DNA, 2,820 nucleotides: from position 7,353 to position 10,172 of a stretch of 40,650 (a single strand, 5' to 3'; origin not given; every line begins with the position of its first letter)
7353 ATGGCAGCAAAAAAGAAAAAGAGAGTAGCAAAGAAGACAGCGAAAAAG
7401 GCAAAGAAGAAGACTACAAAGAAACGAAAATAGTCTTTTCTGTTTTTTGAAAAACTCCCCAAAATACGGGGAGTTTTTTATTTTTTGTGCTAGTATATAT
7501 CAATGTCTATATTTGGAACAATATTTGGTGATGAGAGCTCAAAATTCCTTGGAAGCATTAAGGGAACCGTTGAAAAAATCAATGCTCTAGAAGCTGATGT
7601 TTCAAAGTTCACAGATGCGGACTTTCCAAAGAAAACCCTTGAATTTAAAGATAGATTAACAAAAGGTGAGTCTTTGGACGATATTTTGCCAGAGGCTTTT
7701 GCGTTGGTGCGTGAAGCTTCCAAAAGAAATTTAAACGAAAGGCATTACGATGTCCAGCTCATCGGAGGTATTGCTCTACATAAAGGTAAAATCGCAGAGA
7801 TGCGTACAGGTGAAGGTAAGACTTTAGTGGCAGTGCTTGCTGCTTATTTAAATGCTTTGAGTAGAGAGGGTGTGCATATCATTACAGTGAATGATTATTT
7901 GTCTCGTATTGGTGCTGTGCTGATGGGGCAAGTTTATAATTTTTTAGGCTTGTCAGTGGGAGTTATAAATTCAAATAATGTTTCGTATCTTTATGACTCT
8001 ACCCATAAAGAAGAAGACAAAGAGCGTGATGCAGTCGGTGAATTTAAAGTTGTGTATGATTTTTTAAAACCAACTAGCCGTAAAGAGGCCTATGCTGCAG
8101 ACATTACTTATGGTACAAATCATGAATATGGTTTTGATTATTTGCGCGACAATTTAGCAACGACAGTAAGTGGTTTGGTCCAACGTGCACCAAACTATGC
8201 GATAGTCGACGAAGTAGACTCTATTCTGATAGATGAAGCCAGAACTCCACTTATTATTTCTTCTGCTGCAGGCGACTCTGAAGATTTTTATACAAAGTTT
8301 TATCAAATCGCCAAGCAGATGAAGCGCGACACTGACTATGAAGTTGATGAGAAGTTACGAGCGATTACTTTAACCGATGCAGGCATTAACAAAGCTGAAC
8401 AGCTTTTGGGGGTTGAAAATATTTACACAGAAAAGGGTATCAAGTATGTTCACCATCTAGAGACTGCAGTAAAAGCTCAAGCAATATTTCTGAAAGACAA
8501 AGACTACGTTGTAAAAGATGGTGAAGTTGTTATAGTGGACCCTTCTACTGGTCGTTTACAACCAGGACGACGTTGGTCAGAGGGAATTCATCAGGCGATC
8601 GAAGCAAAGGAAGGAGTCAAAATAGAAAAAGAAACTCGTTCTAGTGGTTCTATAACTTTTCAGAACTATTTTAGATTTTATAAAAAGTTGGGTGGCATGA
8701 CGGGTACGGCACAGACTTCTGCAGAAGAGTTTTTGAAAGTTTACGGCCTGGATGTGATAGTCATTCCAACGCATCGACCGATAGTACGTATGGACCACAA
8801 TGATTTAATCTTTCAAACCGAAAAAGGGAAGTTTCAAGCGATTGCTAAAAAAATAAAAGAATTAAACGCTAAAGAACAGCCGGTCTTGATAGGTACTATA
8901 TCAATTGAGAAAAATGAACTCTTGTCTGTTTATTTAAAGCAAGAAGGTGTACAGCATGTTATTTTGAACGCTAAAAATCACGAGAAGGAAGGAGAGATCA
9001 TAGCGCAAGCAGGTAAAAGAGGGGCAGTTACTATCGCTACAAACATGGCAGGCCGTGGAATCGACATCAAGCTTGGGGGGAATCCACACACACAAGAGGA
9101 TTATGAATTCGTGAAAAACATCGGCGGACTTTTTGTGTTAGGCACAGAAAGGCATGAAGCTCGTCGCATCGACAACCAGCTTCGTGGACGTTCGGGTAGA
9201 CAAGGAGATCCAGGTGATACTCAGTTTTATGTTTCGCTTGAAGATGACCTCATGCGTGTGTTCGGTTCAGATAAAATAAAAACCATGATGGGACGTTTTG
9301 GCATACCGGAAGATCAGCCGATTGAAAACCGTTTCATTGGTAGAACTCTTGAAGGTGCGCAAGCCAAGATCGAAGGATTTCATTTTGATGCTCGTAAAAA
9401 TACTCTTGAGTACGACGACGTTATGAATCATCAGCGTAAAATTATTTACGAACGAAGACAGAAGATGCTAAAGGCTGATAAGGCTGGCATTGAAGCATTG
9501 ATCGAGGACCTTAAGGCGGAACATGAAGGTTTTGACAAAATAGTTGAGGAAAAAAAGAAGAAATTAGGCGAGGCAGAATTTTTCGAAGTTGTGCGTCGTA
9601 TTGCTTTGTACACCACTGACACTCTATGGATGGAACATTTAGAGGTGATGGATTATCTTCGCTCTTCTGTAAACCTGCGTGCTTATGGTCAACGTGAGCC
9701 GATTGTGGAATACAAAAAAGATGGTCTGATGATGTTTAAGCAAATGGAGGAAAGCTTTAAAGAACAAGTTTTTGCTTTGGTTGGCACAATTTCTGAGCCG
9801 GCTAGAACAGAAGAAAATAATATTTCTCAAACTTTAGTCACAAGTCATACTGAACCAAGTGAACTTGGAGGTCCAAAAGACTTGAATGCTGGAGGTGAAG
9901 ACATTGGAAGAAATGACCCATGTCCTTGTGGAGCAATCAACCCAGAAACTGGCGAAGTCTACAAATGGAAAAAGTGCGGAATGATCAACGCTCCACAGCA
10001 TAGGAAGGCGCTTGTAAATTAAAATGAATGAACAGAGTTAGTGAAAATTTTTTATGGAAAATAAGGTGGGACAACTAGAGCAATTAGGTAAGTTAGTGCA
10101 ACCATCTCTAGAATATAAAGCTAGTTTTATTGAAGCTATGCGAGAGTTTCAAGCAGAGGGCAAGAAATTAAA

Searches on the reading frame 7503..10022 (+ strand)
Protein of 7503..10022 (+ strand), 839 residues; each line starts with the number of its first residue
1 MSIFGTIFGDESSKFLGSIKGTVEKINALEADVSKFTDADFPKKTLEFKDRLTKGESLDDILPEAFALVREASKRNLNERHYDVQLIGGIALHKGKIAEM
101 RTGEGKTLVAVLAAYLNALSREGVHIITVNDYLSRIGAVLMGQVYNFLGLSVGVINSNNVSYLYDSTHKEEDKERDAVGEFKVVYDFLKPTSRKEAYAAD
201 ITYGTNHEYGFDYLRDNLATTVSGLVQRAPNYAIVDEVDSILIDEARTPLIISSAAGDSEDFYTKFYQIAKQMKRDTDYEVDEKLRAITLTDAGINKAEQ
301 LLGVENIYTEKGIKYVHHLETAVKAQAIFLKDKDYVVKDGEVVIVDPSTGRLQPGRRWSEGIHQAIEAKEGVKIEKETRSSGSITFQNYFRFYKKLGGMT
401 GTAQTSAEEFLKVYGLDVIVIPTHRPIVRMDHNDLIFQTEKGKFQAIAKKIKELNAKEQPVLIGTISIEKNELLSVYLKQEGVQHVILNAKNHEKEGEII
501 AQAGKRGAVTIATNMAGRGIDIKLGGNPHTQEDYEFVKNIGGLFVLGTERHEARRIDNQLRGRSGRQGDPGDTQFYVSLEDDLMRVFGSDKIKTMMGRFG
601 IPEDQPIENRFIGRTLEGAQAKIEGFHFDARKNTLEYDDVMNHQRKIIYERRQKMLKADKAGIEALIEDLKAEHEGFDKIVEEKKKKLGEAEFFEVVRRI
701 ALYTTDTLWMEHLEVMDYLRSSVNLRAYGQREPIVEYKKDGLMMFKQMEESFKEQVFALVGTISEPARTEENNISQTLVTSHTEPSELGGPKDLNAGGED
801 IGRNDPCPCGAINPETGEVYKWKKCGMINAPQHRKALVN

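Call 73: search_protein_families(library=pfam, proteins=[window:7503-10022:+], max_evalue=0.0001)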
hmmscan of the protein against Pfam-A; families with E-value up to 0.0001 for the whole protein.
window:7503-10022:+ (839 aa): 4 families
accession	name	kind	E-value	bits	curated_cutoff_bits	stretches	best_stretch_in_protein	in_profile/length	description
PF07517.20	SecA_DEAD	-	1.6e-115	385.8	24.6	1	6-410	3-289/290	SecA DEAD-like domain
PF21090.3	P-loop_SecA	-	5.2e-80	268.3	27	2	426-531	1-106/205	SecA P-loop domain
PF07516.18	SecA_SW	-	3.9e-43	148.3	26.7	2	676-760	114-196/200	SecA Wing and Scaffold domain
PF01043.26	SecA_PP_bind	-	1.9e-40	138.3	23.5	1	259-367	2-110/110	SecA preprotein cross-linking domain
